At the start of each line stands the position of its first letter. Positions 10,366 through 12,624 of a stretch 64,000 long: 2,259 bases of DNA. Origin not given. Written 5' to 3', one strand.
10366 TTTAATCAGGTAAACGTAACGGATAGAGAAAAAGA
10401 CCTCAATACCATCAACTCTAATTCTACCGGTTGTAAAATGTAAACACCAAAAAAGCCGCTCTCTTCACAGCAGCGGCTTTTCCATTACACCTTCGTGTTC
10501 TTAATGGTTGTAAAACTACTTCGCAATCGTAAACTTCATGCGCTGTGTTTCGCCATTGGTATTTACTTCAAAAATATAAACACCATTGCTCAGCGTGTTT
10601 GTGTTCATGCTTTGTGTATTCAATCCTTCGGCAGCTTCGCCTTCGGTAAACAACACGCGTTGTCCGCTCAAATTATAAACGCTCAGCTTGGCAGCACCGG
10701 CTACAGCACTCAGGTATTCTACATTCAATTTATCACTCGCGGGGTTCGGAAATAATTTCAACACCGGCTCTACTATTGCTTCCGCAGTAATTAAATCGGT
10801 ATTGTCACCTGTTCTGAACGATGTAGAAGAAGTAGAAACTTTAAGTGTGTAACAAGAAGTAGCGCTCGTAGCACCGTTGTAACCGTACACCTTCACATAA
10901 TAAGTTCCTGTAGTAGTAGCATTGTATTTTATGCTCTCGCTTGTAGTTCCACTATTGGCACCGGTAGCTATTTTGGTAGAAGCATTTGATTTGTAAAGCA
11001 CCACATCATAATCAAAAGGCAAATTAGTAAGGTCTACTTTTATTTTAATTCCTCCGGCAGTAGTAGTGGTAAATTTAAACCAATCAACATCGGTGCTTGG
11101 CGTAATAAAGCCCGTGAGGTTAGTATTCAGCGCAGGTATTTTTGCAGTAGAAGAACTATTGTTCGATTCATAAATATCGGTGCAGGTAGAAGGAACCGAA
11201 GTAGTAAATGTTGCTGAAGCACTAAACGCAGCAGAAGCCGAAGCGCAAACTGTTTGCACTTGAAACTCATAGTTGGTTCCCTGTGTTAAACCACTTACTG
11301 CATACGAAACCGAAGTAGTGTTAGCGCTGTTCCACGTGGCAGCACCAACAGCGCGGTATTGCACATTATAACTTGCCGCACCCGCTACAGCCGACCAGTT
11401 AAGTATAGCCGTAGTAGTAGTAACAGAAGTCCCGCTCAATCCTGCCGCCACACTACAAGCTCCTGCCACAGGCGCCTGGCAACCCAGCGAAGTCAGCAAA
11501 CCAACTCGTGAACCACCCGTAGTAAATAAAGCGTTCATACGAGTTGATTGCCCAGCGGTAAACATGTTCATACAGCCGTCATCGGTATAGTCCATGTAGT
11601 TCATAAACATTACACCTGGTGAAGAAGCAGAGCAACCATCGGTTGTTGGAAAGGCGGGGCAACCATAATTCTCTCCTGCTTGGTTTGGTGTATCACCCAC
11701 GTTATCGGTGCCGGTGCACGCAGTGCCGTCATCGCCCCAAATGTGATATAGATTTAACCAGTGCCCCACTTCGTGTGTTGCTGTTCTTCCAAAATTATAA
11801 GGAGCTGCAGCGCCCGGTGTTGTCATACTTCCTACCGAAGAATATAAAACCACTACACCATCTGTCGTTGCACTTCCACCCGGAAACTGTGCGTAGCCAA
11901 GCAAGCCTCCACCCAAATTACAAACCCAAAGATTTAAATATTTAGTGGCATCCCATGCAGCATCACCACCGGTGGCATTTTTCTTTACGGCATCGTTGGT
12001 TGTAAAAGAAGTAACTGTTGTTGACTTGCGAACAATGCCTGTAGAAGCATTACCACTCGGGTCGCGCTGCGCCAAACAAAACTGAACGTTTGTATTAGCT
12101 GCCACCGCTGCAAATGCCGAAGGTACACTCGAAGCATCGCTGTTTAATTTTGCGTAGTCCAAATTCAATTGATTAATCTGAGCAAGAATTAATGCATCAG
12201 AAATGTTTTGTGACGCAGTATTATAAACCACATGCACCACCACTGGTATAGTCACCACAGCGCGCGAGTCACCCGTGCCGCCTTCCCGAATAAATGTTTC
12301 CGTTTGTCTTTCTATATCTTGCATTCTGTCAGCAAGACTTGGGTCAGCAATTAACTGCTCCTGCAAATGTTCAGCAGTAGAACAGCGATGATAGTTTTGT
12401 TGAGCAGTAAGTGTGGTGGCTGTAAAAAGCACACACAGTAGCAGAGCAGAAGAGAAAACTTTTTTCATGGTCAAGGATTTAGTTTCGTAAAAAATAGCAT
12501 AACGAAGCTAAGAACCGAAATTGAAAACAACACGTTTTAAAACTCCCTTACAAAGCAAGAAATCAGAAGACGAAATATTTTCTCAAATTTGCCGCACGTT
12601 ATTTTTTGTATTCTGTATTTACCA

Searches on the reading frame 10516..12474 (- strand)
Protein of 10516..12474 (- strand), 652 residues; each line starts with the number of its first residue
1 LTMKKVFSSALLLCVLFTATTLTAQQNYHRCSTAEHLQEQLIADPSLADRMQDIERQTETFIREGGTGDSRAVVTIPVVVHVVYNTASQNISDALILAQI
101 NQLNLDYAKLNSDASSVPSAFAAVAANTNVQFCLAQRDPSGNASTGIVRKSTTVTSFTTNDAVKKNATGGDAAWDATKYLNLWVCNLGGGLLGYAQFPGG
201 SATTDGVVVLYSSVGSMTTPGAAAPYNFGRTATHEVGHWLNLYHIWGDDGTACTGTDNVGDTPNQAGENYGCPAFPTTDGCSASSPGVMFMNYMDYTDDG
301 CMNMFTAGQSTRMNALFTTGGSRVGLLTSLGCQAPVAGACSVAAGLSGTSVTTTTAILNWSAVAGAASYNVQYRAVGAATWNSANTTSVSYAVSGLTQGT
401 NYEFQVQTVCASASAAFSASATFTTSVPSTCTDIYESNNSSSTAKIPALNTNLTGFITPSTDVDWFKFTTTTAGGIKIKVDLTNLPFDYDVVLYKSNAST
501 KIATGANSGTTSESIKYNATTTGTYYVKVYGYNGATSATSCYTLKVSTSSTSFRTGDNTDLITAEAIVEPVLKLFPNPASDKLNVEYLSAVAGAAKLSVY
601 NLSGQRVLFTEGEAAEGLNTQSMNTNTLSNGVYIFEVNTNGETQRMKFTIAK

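Call 51: search_protein_families(library=pfam, proteins=[window:10516-12474:-], max_evalue=0.00001)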
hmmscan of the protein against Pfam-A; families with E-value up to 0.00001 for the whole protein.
window:10516-12474:- (652 aa): 4 families
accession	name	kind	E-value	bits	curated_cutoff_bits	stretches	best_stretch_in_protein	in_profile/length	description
PF05572.19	Peptidase_M43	-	3.2e-18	66.6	23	1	172-315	10-149/152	Pregnancy-associated plasma protein-A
PF18962.6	Por_Secre_tail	-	5.5e-15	55.8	27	1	574-650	1-75/75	Secretion system C-terminal sorting domain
PF04151.21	PPC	-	4.3e-10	40.7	25.9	1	462-531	1-70/70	Bacterial pre-peptidase C-terminal domain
PF00041.27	fn3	-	3.3e-09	37.3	25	1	345-420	5-80/84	Fibronectin type III domain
